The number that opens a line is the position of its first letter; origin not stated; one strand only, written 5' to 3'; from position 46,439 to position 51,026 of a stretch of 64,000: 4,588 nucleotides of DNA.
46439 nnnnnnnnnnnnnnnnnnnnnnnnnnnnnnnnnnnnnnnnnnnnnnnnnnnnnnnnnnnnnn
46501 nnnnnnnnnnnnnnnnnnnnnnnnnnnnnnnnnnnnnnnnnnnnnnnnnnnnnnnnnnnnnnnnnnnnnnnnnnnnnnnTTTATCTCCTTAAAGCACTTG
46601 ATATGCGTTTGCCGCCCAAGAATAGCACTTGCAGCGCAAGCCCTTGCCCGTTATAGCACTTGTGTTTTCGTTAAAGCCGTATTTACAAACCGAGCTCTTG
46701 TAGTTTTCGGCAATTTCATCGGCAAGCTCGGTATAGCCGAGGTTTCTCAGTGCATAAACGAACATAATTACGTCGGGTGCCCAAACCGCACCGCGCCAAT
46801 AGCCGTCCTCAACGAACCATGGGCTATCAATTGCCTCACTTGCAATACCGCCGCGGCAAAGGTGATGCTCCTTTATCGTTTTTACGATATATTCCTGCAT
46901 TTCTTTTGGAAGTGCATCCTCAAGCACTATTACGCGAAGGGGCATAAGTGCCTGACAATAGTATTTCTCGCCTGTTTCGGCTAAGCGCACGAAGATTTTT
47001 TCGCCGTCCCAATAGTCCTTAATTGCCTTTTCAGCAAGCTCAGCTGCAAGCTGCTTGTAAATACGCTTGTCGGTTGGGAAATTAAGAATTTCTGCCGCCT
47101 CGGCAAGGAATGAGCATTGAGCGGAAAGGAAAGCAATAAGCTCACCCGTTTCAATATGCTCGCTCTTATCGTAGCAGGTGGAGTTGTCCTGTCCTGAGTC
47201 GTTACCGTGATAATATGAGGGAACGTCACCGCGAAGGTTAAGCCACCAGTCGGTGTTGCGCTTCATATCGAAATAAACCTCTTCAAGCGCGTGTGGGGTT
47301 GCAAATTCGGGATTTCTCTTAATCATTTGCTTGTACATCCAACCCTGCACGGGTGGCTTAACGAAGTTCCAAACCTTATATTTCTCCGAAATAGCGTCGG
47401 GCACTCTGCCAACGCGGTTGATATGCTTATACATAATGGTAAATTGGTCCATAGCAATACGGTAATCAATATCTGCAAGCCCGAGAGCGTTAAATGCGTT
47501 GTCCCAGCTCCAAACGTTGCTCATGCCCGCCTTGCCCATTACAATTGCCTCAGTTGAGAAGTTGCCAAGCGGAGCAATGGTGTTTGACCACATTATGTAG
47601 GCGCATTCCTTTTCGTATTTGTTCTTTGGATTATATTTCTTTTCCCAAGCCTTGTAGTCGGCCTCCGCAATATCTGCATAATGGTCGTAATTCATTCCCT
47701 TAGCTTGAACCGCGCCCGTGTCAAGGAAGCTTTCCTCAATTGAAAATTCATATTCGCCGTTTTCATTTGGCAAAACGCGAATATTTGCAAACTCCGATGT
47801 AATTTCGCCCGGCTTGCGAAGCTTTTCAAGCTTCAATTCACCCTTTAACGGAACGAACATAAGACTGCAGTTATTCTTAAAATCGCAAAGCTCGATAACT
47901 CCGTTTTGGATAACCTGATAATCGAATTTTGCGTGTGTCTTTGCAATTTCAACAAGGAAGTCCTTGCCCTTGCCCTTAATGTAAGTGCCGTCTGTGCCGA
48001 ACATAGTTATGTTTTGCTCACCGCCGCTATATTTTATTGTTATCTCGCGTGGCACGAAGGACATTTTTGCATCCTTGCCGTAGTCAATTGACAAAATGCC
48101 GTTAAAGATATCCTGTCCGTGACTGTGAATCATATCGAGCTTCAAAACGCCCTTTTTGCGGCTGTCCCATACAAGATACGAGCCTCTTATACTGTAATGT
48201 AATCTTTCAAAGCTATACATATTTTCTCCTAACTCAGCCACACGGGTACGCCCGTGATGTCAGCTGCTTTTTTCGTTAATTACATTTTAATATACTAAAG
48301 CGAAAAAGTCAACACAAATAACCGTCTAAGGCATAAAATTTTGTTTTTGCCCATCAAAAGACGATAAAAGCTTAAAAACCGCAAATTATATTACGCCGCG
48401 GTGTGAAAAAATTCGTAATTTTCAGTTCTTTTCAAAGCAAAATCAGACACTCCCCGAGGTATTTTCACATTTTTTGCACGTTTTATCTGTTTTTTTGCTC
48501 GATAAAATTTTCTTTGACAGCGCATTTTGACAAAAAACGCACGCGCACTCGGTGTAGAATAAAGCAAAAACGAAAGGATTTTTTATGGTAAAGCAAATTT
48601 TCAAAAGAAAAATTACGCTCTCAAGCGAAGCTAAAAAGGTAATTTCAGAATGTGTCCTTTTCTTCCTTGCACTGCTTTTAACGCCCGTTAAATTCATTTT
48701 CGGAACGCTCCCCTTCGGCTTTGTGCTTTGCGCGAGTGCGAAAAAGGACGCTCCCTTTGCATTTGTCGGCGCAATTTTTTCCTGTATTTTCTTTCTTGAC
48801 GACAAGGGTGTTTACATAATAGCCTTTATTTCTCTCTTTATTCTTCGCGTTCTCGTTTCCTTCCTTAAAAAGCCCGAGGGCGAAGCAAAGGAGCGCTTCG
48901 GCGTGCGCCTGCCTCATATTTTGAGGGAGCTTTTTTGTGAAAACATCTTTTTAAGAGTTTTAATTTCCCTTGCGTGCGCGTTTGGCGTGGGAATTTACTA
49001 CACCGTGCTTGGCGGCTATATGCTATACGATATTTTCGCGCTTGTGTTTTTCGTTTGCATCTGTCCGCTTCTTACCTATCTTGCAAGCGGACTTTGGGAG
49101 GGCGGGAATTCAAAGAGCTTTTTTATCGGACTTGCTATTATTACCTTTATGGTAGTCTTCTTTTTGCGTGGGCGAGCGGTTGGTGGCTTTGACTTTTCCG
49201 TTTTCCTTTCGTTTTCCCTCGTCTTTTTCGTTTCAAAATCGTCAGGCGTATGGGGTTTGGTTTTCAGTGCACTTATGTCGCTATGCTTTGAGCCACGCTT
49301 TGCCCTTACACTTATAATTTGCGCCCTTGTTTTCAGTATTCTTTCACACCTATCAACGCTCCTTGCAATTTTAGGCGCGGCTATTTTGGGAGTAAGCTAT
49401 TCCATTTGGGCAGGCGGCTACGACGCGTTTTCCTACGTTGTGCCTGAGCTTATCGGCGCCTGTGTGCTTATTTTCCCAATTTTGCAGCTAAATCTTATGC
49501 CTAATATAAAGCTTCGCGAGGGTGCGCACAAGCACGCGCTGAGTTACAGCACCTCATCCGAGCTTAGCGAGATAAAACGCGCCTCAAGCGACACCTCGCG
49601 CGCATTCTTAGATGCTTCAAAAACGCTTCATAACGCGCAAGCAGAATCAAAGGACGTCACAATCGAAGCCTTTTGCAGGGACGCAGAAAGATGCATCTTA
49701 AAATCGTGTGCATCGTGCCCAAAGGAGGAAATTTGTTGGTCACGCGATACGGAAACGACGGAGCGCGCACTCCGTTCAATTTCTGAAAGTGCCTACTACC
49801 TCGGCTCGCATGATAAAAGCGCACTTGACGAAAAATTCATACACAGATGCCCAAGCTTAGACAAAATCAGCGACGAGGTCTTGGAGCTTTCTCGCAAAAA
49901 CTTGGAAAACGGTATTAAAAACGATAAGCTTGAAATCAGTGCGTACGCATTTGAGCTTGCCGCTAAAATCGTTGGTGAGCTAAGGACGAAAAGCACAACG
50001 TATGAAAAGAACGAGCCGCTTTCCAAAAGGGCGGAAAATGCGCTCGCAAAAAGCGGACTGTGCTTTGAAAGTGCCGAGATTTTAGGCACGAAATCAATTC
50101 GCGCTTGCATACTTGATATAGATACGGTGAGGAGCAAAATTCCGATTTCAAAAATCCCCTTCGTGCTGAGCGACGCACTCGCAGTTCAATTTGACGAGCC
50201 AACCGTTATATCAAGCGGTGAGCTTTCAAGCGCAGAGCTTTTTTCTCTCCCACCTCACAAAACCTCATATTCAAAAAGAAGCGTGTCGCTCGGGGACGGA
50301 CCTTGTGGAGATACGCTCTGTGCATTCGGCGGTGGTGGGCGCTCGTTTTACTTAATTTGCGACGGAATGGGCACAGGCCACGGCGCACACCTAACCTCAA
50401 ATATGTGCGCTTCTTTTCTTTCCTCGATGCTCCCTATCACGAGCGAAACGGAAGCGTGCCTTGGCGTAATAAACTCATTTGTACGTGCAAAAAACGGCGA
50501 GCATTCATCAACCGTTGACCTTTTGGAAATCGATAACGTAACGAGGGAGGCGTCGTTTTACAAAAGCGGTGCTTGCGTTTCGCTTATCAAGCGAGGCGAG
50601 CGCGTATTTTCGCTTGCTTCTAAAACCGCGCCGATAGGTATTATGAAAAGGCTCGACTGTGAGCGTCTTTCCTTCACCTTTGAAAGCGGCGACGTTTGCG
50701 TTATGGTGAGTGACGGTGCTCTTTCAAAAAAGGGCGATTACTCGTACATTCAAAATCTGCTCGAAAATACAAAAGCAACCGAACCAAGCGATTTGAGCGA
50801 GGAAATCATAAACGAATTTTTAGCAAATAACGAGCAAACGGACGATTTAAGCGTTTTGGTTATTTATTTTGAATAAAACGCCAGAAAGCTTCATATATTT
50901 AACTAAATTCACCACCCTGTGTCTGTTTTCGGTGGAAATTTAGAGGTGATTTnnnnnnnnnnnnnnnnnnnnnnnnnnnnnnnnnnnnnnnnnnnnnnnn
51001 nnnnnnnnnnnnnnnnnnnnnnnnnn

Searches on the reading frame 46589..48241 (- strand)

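Call 41: search_protein_families(library=pfam, proteins=[window:46589-48241:-], max_evalue=0.0001)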
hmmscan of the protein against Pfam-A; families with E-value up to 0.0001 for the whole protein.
window:46589-48241:- (550 aa): 2 families
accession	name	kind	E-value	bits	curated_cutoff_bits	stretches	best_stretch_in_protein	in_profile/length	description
PF22422.2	MGH1-like_GH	-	3.9e-36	125.8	27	1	242-542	3-355/356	Mannosylglycerate hydrolase MGH1-like glycoside hydrolase domain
PF01204.24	Trehalase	-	3.5e-07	29.9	21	1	361-518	302-462/512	Trehalase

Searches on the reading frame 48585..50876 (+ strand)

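Call 41: search_protein_families(library=pfam, proteins=[window:48585-50876:+], max_evalue=0.0001)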
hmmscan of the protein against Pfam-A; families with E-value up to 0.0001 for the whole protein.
window:48585-50876:+ (763 aa): 1 family
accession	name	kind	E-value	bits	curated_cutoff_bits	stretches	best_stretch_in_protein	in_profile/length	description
PF07228.17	SpoIIE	-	1.5e-22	81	25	1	584-761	2-190/192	Stage II sporulation protein E (SpoIIE)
